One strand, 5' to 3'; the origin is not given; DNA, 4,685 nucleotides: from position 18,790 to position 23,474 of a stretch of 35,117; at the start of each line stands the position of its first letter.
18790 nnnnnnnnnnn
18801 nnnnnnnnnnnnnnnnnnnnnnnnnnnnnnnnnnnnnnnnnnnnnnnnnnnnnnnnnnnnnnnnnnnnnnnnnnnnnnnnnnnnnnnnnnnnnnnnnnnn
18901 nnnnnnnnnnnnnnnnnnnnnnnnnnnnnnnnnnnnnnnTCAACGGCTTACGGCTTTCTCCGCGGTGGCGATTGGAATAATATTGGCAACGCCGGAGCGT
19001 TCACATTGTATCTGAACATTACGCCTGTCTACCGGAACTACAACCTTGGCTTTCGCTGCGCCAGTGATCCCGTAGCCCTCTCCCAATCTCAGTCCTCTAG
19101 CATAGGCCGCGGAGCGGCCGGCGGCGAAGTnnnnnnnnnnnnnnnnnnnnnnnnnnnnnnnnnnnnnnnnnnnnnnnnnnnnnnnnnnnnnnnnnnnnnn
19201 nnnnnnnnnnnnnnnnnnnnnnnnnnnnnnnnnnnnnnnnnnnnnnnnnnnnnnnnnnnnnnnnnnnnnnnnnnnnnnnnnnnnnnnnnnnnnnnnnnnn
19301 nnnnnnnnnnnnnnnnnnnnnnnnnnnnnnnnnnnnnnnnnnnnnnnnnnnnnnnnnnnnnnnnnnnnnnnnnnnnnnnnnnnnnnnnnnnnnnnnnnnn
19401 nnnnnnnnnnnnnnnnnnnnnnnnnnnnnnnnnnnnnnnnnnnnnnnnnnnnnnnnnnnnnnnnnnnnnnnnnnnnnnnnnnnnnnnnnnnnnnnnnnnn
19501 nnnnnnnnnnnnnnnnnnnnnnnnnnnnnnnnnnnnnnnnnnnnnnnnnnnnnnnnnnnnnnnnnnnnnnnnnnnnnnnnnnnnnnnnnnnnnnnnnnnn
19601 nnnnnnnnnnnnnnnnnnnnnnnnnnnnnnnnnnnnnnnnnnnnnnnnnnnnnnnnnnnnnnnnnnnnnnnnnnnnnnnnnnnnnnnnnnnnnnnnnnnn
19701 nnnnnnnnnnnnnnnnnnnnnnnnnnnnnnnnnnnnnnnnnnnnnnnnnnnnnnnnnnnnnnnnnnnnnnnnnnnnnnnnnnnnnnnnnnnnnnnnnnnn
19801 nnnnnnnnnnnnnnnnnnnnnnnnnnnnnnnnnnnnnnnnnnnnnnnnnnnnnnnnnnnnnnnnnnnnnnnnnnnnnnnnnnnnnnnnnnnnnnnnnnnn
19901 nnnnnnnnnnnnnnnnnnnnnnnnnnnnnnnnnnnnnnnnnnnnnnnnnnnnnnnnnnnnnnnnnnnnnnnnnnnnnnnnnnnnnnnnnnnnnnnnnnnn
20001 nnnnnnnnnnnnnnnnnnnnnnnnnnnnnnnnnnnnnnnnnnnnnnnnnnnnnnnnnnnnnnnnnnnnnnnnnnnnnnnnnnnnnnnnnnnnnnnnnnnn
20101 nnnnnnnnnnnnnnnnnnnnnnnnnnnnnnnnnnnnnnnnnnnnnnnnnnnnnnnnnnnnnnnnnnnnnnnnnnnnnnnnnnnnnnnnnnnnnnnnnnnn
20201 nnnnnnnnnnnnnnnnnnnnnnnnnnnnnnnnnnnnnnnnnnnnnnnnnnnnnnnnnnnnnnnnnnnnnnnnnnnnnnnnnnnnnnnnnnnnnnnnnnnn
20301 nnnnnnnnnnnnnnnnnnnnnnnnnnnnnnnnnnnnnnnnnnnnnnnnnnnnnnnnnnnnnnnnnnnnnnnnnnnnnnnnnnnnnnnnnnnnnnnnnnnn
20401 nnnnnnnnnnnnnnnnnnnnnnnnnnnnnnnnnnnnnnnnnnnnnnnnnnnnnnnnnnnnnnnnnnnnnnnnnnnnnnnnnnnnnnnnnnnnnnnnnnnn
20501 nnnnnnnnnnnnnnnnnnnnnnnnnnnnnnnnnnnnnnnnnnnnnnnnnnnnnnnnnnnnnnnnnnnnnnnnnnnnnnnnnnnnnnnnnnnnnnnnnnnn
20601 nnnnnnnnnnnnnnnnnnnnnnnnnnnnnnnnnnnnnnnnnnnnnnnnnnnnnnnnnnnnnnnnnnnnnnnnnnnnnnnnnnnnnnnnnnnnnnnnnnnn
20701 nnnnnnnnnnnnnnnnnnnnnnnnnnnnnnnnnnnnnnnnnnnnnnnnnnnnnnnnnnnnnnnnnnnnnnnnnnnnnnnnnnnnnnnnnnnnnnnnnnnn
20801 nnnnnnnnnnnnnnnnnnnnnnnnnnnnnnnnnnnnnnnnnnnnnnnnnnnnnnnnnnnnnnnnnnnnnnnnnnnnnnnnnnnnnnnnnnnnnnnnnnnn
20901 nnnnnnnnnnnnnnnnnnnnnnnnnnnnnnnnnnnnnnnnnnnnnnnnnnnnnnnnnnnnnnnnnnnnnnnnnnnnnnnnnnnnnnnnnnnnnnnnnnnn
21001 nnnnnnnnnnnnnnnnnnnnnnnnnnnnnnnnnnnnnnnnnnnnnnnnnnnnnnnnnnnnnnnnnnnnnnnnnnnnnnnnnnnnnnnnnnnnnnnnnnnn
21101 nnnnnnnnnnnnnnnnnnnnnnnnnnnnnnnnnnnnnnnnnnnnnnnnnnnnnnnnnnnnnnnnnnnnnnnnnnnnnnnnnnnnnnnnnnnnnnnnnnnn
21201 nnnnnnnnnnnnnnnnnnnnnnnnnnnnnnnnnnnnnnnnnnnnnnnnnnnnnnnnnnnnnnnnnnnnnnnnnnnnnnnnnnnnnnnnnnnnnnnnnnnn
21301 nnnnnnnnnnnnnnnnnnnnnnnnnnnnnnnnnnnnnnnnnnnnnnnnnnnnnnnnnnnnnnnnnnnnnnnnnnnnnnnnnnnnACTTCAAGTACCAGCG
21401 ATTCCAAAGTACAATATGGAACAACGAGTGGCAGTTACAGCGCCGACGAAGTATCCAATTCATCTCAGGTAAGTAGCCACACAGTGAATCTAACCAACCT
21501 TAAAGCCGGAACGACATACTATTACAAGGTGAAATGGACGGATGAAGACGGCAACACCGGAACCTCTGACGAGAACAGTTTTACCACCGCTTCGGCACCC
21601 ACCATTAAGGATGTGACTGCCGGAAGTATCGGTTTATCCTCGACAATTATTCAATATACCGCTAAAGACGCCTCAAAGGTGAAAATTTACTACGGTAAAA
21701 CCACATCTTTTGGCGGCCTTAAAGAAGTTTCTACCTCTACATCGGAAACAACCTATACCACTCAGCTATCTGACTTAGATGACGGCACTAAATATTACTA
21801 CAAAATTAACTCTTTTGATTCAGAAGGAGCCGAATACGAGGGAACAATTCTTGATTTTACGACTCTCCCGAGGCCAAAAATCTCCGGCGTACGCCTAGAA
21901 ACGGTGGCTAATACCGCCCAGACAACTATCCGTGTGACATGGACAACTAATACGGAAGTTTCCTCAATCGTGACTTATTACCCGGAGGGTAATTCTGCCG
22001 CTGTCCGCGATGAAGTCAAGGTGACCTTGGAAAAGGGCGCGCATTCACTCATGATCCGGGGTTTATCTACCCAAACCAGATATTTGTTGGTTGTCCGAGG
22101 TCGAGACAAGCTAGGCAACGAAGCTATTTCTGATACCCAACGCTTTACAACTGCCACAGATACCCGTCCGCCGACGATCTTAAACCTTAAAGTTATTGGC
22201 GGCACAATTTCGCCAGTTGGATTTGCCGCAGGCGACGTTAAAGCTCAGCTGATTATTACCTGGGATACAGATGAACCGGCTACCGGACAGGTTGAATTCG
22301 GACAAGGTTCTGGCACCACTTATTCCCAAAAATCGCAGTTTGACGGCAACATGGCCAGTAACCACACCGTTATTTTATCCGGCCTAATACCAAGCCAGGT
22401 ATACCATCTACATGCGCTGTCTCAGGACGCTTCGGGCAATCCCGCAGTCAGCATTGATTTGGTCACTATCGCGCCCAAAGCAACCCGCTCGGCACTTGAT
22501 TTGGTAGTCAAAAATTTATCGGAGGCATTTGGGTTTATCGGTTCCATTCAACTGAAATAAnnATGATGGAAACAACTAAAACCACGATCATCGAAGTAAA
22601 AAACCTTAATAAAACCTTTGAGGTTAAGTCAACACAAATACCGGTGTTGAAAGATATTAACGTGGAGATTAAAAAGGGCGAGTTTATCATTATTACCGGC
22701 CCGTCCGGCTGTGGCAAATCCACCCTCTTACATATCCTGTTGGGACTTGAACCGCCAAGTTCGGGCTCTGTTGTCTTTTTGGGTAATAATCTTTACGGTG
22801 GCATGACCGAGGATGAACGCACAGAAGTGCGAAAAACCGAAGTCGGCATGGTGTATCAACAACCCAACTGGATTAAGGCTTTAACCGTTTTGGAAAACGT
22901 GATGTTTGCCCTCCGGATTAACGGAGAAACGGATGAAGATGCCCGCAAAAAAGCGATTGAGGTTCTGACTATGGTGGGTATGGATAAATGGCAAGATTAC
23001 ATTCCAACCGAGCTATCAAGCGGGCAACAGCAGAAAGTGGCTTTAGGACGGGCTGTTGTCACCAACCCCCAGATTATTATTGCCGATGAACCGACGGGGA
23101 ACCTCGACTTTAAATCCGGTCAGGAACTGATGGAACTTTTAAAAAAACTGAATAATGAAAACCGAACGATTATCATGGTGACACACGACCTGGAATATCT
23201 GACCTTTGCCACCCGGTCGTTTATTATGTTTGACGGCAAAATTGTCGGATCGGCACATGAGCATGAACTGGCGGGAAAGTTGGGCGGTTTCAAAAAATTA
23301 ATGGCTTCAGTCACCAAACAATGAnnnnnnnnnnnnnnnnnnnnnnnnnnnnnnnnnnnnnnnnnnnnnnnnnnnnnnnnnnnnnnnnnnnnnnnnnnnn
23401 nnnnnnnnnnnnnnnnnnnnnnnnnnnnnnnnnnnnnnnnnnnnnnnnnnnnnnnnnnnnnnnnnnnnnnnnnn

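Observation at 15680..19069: DGR2 has intact Avd-TR-RT, but the adjacent VR-like scaffold is not its adenine-specific product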

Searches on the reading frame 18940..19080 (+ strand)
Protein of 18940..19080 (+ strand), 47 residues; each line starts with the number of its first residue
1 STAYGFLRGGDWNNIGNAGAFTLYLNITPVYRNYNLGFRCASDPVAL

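Call 59: search_protein_representatives(protein=window:18940-19080:+)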
Query: 47 residues. Proteins with E-value up to 0.001 (for the whole library): 249; up to 1e-10: 5; up to 1e-30: 0. The best 150 are listed.
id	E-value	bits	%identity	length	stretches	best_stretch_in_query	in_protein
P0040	9.7e-24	97.1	100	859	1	1-47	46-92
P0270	3.0e-20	86.2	37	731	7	6-45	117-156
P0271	5.4e-11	57.5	69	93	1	4-45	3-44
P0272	8.8e-11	56.8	65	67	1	2-44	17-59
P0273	9.6e-11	56.7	64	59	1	2-45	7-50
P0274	1.7e-10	55.9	71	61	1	3-43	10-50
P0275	2.1e-10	55.6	45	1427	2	4-41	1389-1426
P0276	7.3e-10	53.9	68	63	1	4-43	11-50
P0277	8.2e-10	53.8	63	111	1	3-45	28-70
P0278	1.8e-09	52.7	64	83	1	3-44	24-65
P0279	2.0e-09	52.6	68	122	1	4-44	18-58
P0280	2.8e-09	52.1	59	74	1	3-46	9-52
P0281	1.1e-08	50.3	66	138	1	5-45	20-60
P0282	1.2e-08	50.2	51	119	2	7-41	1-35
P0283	1.2e-08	50.2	62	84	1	5-44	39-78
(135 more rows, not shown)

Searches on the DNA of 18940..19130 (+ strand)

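Call 70: search_dna_similar(query=window:18940-19130:+, collection=phages, mode=distant, max_rows=10)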
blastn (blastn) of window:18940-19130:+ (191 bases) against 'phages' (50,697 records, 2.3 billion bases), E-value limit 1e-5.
No match.

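Call 71: search_dna_similar(query=window:18940-19130:+, collection=plasmids, mode=distant, max_rows=10)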
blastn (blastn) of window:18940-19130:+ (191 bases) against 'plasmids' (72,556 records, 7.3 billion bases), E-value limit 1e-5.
No match.

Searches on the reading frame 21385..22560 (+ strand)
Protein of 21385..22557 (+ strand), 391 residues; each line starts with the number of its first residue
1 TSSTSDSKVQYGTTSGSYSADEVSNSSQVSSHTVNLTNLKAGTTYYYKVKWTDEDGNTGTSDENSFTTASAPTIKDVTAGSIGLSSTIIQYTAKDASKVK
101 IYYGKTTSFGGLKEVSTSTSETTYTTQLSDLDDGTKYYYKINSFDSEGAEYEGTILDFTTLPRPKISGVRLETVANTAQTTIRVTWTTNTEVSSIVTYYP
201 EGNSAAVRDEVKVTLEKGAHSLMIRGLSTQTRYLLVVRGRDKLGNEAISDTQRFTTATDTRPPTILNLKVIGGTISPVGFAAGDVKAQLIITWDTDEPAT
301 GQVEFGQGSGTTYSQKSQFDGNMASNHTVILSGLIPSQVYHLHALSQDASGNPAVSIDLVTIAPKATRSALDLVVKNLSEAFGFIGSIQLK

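Call 8: search_protein_families(library=pfam, proteins=[window:21484-22560:+], max_evalue=0.01)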
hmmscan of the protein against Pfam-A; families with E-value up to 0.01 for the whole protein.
window:21484-22560:+ (358 aa): 5 families
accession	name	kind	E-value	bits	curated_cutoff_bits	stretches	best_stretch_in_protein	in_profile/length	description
PF16656.11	Pur_ac_phosph_N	-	1.5e-21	77.2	30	4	141-223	8-93/93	Purple acid Phosphatase, N-terminal domain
PF00041.27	fn3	-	7.9e-12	45.7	25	1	140-216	7-78/84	Fibronectin type III domain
PF25788.1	Ig_Rha78A_N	-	1.5e-07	32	27.4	0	4-36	69-102/105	Rha78A-like, N-terminal immunoglobulin domain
PF25059.1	FN3_DSCAM-DSCAML_C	-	1.3e-06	29.1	39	0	176-225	34-81/89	DSCAM/DSCAML C-terminal Fn3-like domain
PF16655.11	PhoD_N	-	2.9e-05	25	30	0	82-110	50-78/90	PhoD-like phosphatase, N-terminal domain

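Call 21: find_encoding_contigs(protein=window:21484-22560:+, flank=10000, max_places=10)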
Protein window:21484-22560:+ (358 aa): no gene with exactly this product is on record in the collection.

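Call 58: search_protein_families(library=pfam, proteins=[window:21385-22557:+], max_evalue=1)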
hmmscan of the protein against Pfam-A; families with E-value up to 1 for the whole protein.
window:21385-22557:+ (391 aa): 11 families
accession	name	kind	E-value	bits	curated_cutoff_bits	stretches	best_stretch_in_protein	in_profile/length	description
PF16656.11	Pur_ac_phosph_N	-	1.6e-24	86.7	30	4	3-68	24-93/93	Purple acid Phosphatase, N-terminal domain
PF00041.27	fn3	-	8.5e-13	48.8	25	3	173-249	7-78/84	Fibronectin type III domain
PF25059.1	FN3_DSCAM-DSCAML_C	-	6.5e-08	33.2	39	0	209-258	34-81/89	DSCAM/DSCAML C-terminal Fn3-like domain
PF25788.1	Ig_Rha78A_N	-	3.9e-07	30.7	27.4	1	24-69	56-102/105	Rha78A-like, N-terminal immunoglobulin domain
PF16655.11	PhoD_N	-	3.2e-06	28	30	2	26-58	53-85/90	PhoD-like phosphatase, N-terminal domain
PF23608.1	Ig_ILCR1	-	0.0039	17.7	27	1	15-55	49-89/114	ILCR1 Ig-like domain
PF13600.11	DUF4140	-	0.01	16.7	27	1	196-231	1-34/98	N-terminal domain of unknown function (DUF4140)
PF17425.8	Arylsulfotran_N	-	0.015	15.8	24.2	0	290-351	15-76/88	Arylsulfotransferase Ig-like domain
PF10333.14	Pga1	-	0.048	14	20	1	26-56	60-90/175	GPI-Mannosyltransferase II co-activator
PF07233.18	DUF1425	-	0.065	13.6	28.3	1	23-72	21-71/96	Protein of unknown function (DUF1425)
PF06486.16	DUF1093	-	0.46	11.6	26.3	0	120-152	15-47/81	Protein of unknown function (DUF1093)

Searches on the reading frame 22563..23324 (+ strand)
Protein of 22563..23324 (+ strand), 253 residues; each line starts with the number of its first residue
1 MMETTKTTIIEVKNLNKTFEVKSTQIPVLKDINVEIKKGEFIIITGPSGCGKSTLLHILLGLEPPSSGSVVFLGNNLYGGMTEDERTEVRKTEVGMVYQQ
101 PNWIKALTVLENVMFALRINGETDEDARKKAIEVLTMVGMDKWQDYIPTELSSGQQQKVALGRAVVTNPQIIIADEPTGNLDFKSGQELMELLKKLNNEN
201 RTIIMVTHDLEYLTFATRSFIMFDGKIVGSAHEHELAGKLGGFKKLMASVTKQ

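Call 8: search_protein_families(library=pfam, proteins=[window:22563-23324:+], max_evalue=0.01)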
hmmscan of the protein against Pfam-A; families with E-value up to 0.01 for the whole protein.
window:22563-23324:+ (253 aa): 15 families
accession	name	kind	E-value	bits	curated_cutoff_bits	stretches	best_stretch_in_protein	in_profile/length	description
PF00005.33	ABC_tran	-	7.1e-34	117.8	25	1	29-178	1-136/137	ABC transporter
PF13304.12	AAA_21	-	8.3e-09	36.4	27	1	148-210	235-300/304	AAA domain, putative AbiEii toxin, Type IV TA system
PF03215.21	Rad17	-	9.2e-06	26.2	23.8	1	33-59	39-65/186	Rad17 P-loop domain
PF02463.25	SMC_N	-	2.3e-05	24.4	40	1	39-219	24-208/220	RecF/RecN/SMC N terminal domain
PF20720.3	nSTAND3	-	0.00026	21.2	27.2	1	29-60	7-38/155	Novel STAND NTPase 3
PF13401.12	AAA_22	-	0.0003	21.6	27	1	39-83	5-33/130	AAA domain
PF03266.21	NTPase_1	-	0.00035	20.9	23.9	0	42-57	2-17/168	NTPase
PF03193.22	RsgA_GTPase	-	0.00043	20.6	30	1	17-61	85-128/174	RsgA GTPase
PF13555.12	AAA_29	-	0.00046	20.3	27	1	34-56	17-39/61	P-loop containing region of AAA domain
PF13238.12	AAA_18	-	0.00055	20.8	29.4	1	42-84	1-44/128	AAA domain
PF13191.12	AAA_16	-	0.00079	20.4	32.6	1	37-68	22-52/167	AAA ATPase domain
PF00437.27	T2SSE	-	0.0016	17.6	24.9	0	41-62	144-165/370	Type II/IV secretion system protein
PF01637.24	ATPase_2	-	0.0022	18.3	33.2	1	37-72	18-53/225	ATPase domain predominantly from Archaea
PF13481.12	AAA_25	-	0.0024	18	27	1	36-56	30-50/195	AAA domain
PF13476.12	AAA_23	-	0.0044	18.1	27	0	31-57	12-37/201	AAA domain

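Call 22: find_encoding_contigs(protein=window:22563-23324:+, flank=10000, max_places=10)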
Protein window:22563-23324:+ (253 aa): no gene with exactly this product is on record in the collection.
